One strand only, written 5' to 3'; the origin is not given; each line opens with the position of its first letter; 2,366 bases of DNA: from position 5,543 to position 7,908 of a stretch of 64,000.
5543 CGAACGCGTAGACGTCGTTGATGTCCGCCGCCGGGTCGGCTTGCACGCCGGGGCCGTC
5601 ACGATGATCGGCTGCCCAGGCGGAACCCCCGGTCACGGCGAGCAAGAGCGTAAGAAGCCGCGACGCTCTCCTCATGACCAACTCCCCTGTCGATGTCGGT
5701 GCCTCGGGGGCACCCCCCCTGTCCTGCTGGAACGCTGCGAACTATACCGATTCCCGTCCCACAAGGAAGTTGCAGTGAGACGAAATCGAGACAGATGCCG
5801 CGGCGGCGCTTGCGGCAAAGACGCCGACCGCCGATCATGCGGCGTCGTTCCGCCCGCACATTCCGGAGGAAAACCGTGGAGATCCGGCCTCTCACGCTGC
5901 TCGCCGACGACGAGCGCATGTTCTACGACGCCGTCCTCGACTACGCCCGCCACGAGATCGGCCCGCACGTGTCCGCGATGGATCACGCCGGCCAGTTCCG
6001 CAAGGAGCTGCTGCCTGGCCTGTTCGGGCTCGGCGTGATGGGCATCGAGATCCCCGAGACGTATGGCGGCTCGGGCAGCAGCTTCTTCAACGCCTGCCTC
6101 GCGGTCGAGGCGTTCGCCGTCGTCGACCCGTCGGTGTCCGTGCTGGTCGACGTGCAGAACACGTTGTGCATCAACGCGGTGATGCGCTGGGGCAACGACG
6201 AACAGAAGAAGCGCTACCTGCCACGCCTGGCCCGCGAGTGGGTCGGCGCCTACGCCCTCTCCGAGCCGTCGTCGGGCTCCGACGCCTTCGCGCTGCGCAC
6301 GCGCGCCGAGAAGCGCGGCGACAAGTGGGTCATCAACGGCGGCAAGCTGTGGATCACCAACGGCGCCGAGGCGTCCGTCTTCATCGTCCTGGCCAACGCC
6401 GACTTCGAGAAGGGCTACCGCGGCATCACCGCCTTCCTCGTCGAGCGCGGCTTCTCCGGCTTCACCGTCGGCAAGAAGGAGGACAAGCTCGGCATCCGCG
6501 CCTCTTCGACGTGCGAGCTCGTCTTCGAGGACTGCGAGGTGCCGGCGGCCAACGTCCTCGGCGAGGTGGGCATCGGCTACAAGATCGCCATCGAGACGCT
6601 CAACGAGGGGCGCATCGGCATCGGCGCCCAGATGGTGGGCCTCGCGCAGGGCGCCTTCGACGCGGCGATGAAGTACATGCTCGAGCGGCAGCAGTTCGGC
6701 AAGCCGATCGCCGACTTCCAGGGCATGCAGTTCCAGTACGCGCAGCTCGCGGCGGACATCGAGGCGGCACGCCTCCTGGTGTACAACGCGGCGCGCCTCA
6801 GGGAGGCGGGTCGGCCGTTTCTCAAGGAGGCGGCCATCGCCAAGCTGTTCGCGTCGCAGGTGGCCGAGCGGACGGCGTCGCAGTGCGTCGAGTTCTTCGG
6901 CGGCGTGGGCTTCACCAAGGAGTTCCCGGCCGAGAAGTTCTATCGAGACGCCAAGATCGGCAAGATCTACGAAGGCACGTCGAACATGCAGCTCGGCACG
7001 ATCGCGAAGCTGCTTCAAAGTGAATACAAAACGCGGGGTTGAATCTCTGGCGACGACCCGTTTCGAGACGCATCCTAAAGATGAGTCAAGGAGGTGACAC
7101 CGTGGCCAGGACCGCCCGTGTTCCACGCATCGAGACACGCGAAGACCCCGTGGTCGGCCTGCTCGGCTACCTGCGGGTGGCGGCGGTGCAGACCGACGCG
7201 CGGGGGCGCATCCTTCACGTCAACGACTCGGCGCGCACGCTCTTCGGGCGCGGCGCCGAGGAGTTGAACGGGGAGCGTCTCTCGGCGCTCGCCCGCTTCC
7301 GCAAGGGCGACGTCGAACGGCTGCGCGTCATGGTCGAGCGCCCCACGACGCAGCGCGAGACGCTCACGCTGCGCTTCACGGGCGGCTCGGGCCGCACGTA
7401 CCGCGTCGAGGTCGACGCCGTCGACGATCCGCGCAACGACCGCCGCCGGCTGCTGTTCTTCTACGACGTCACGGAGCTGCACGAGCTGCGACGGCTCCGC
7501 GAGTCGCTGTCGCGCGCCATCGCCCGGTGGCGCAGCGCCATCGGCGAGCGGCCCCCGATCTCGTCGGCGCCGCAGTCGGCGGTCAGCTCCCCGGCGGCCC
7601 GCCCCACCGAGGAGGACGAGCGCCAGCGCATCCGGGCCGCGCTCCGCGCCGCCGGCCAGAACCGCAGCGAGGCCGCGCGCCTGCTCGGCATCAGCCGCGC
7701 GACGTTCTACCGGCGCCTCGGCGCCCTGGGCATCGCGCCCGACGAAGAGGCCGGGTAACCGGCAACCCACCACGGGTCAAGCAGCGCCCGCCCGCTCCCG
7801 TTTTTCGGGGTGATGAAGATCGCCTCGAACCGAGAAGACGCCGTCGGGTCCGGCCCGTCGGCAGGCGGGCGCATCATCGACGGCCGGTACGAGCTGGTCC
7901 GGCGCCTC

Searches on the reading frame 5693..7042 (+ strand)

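Call 68: search_protein_families(library=pfam, proteins=[window:5693-7042:+], max_evalue=0.001)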
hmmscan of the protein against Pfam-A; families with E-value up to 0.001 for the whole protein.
window:5693-7042:+ (449 aa): 5 families
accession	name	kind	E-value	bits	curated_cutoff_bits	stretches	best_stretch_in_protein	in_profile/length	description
PF00441.29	Acyl-CoA_dh_1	-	1.4e-47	162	22.4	1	295-439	3-147/150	Acyl-CoA dehydrogenase, C-terminal domain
PF02771.21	Acyl-CoA_dh_N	-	5.7e-31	107.6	22.9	1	72-181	2-111/113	Acyl-CoA dehydrogenase, N-terminal domain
PF02770.24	Acyl-CoA_dh_M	-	4.7e-26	91.2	33.3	1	186-281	1-97/97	Acyl-CoA dehydrogenase, middle domain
PF08028.16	Acyl-CoA_dh_2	-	8.3e-25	88.1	22.7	1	308-430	1-133/134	Acyl-CoA dehydrogenase, C-terminal domain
PF22924.1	ACOX_C_alpha1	-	0.00012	22.4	27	0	304-440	5-167/169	Acyl-CoA oxidase, C-alpha1 domain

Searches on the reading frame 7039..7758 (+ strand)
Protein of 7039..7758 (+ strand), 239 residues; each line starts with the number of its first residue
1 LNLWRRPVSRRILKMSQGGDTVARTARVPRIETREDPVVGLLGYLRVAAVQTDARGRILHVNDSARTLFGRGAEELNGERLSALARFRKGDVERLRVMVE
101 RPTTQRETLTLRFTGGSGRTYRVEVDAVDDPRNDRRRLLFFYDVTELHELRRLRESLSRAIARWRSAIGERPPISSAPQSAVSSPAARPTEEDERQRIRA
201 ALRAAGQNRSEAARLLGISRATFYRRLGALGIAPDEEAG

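Call 68: search_protein_families(library=pfam, proteins=[window:7039-7758:+], max_evalue=0.001)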
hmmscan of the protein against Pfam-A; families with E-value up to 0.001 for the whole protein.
window:7039-7758:+ (239 aa): 10 families
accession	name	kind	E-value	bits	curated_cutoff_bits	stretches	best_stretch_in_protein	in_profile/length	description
PF02954.25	HTH_8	-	1.5e-11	44.3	22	1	193-228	5-40/42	Bacterial regulatory protein, Fis family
PF13426.13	PAS_9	-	2.7e-10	40.9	27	1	50-146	5-103/103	PAS domain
PF08448.16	PAS_4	-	4.1e-09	37.1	23.1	1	48-148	7-109/110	PAS fold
PF00989.32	PAS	-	4.2e-08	33.6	22.6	1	45-129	10-97/113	PAS fold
PF13384.12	HTH_23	-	7.4e-07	29.2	24.6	1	193-226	3-37/50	Homeodomain-like domain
PF02796.21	HTH_7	-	0.00011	22.7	23.8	1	201-227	16-42/45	Helix-turn-helix domain of resolvase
PF20432.4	Xre-like-HTH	-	0.00027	21.6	25.8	0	200-226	14-44/63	Antitoxin Xre-like helix-turn-helix domain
PF13551.12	HTH_29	-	0.00035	21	28.1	1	202-225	7-31/64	Winged helix-turn helix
PF13518.12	HTH_28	-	0.00036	21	25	1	197-226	2-32/52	Helix-turn-helix domain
PF12840.13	HTH_20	-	0.00041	20.7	27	0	195-230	6-42/51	Helix-turn-helix domain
